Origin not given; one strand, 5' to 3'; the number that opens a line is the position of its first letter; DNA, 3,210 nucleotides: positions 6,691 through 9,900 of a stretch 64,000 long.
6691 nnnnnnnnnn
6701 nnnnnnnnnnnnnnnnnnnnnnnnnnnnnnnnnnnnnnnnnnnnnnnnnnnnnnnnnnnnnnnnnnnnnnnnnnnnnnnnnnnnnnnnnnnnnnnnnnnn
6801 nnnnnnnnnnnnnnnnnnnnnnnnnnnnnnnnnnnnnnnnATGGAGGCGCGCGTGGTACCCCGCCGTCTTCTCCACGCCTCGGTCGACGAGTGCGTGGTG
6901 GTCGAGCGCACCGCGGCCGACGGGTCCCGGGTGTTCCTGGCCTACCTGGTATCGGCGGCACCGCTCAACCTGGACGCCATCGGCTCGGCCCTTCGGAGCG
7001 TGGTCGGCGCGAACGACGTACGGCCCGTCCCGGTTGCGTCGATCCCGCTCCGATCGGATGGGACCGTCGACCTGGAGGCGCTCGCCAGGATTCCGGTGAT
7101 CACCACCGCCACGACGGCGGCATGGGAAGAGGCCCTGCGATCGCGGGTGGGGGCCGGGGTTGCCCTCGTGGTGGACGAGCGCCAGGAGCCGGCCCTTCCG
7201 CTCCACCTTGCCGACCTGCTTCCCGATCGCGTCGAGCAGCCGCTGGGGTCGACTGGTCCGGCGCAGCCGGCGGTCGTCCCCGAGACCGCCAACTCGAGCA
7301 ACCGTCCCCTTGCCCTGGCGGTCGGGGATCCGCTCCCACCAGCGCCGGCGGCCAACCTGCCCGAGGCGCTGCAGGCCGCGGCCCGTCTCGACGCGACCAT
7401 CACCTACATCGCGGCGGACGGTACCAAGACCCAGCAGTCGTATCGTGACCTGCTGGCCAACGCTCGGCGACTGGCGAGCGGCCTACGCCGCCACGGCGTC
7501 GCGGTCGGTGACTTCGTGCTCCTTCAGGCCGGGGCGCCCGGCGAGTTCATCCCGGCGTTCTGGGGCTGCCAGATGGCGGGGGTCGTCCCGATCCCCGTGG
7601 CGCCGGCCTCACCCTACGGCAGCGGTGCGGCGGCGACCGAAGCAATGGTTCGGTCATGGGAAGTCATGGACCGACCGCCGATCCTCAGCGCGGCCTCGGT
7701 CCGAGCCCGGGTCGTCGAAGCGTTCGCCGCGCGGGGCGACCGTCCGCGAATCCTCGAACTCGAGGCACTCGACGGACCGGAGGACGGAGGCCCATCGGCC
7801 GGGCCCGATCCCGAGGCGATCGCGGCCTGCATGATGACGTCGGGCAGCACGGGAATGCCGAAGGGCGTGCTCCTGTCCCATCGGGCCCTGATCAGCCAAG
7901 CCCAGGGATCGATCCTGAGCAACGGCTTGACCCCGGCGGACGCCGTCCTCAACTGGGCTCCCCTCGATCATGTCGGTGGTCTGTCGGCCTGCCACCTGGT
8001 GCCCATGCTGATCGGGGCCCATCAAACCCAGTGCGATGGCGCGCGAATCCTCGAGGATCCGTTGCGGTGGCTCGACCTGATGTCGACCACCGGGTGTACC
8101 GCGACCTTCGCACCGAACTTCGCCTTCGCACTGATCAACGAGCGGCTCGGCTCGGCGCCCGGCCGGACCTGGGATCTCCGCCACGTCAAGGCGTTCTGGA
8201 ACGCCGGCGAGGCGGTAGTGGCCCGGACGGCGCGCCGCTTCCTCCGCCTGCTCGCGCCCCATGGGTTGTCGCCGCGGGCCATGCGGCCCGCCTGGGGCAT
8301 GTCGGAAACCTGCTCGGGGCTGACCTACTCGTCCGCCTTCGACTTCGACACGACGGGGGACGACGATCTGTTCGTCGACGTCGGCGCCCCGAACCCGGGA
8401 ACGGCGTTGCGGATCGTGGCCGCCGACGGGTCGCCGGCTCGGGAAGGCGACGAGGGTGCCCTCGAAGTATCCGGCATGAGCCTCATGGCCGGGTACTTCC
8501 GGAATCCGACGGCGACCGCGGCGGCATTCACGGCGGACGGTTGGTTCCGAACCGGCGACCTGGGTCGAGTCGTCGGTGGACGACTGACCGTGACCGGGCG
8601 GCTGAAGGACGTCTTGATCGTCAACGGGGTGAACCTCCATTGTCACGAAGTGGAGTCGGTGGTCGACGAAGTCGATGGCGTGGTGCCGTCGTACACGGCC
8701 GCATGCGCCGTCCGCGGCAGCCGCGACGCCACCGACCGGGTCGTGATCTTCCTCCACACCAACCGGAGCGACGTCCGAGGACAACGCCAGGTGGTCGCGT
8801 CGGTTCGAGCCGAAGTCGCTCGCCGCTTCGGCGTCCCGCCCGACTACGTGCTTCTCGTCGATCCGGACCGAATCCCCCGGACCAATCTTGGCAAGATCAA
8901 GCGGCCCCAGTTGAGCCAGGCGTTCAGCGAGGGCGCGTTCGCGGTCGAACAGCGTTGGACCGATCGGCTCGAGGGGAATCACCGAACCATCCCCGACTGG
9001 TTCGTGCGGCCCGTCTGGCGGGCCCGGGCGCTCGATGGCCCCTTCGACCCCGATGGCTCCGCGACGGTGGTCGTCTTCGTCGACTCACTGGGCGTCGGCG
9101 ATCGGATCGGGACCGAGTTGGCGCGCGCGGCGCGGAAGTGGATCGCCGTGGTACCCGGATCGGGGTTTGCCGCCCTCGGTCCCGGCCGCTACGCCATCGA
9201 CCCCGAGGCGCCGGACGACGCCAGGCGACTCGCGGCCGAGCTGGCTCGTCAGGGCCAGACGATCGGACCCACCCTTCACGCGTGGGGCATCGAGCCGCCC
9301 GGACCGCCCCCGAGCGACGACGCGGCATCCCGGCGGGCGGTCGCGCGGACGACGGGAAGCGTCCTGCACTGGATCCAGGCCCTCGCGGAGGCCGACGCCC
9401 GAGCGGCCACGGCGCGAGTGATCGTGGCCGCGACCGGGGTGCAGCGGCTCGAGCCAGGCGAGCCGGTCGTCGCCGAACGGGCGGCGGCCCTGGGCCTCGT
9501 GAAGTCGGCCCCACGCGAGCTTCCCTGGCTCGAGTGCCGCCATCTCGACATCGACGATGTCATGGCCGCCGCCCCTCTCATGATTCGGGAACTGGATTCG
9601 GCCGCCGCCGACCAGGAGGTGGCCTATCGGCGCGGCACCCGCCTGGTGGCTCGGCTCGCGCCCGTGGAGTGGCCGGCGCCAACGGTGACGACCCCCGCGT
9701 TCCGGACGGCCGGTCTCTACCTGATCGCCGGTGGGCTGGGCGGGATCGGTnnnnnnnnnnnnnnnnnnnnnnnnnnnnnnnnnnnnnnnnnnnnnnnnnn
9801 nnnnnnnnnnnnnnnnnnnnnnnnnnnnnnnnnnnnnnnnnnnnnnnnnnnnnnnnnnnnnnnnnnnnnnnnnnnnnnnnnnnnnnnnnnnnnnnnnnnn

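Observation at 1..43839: Orphan hybrid NRPS/PKS assembly line (about 44 kb in window, continuing upstream) with its own exporter, TEII and PPTase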

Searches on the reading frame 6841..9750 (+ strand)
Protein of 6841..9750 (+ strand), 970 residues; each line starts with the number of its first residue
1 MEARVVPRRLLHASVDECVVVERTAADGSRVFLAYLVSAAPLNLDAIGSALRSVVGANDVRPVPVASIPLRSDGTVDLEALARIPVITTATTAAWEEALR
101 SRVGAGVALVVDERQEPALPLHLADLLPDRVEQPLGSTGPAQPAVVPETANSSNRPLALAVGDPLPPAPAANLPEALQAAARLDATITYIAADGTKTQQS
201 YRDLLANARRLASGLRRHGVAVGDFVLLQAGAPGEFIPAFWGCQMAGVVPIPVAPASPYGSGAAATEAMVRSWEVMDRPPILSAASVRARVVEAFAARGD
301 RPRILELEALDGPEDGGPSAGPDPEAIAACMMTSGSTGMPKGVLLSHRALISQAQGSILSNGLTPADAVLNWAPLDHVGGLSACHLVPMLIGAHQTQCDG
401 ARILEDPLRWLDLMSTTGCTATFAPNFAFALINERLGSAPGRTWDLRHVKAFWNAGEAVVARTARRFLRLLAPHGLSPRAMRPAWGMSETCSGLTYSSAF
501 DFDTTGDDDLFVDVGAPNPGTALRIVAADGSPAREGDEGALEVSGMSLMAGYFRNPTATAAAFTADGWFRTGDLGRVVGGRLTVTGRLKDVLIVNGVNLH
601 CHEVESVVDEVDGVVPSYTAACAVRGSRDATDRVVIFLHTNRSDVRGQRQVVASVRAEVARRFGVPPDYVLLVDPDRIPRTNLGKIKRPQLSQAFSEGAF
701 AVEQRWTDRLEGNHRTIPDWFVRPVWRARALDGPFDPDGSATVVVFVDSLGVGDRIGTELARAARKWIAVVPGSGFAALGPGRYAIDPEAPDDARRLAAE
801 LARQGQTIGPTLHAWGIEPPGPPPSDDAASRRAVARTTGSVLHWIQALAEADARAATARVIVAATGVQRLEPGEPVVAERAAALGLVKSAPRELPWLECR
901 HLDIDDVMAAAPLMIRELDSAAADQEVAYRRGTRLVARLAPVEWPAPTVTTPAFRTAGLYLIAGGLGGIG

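Call 6: search_protein_families(library=pfam, proteins=[window:6841-9750:+], max_evalue=0.001)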
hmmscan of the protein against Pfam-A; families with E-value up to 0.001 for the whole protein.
window:6841-9750:+ (970 aa): 4 families
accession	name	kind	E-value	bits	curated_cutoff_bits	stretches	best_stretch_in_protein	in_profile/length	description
PF00501.34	AMP-binding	-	5.6e-53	180.6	29.9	1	184-553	10-384/384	AMP-binding enzyme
PF21394.3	Beta-ketacyl_N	-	3.6e-06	27.1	26.9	1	763-907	22-156/170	Beta-ketoacyl synthase-like, N-terminal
PF23024.1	AMP-dom_DIP2-like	-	7.6e-05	23.1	27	1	590-702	2-107/110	Disco-interacting protein 2-like, AMP domain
PF14535.12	AMP-binding_C_2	-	0.00046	20.8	25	1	596-688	1-91/96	AMP-binding enzyme C-terminal domain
